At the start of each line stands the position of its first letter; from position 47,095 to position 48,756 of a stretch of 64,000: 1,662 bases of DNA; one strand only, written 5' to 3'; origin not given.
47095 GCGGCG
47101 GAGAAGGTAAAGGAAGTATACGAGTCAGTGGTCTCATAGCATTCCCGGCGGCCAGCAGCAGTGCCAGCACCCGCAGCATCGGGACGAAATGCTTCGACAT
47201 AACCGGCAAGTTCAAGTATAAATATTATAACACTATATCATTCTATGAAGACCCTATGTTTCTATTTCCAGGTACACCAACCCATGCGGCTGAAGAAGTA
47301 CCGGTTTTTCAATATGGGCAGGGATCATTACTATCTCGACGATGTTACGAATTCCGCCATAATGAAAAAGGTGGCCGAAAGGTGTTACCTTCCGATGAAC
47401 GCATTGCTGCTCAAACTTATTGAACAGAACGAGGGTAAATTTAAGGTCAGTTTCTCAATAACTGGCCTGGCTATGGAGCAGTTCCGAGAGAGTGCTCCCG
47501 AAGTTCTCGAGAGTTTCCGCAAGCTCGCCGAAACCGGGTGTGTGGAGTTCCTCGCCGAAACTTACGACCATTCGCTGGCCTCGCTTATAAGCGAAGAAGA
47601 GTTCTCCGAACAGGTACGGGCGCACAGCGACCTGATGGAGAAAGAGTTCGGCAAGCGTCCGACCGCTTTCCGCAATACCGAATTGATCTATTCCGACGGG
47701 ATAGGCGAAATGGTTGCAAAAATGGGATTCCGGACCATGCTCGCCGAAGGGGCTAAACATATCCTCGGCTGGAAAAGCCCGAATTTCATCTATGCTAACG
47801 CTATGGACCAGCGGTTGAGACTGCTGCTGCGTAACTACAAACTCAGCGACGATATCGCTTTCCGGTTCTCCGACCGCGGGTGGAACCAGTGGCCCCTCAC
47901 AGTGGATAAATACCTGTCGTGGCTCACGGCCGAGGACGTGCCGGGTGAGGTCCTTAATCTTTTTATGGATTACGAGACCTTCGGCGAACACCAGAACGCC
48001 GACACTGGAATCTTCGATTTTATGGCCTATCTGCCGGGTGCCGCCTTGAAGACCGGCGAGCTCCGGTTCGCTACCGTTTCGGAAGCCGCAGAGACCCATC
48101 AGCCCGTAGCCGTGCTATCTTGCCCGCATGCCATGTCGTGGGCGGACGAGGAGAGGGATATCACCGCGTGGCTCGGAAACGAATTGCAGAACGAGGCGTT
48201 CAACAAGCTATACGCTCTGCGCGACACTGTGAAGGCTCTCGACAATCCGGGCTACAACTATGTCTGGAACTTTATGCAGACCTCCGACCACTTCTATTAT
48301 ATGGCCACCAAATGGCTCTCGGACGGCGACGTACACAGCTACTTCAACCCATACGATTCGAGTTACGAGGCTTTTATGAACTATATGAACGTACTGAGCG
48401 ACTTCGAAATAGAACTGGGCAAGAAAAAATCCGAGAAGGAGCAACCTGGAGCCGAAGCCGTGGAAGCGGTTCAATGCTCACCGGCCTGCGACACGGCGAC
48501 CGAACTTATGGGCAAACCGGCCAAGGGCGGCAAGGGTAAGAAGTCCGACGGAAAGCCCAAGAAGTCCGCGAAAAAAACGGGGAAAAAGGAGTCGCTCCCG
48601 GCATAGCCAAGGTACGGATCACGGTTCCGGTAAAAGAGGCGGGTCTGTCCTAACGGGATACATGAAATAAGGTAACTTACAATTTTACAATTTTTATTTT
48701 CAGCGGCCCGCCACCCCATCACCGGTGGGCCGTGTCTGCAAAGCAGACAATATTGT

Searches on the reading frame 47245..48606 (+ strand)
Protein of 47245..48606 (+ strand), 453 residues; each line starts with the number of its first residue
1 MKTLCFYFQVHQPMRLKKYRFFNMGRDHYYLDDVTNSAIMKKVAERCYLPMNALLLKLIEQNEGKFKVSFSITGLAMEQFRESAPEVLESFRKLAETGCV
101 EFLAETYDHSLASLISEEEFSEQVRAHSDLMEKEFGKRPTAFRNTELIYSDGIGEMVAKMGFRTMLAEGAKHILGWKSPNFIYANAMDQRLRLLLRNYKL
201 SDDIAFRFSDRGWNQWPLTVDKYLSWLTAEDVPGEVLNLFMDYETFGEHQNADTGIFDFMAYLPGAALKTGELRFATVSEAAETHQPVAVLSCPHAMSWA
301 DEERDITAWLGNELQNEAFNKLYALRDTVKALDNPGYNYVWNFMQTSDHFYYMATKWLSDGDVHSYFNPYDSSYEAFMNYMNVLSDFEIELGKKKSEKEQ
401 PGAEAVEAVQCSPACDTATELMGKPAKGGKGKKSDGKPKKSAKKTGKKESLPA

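Call 87: search_protein_families(library=pfam, proteins=[window:47245-48606:+], max_evalue=0.000001)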
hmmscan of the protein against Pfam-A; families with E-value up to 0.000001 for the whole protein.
window:47245-48606:+ (453 aa): 1 family
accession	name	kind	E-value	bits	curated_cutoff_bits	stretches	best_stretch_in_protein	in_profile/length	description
PF03065.20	Glyco_hydro_57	-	2.7e-77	260.4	21.2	1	6-292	2-289/291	Glycosyl hydrolase family 57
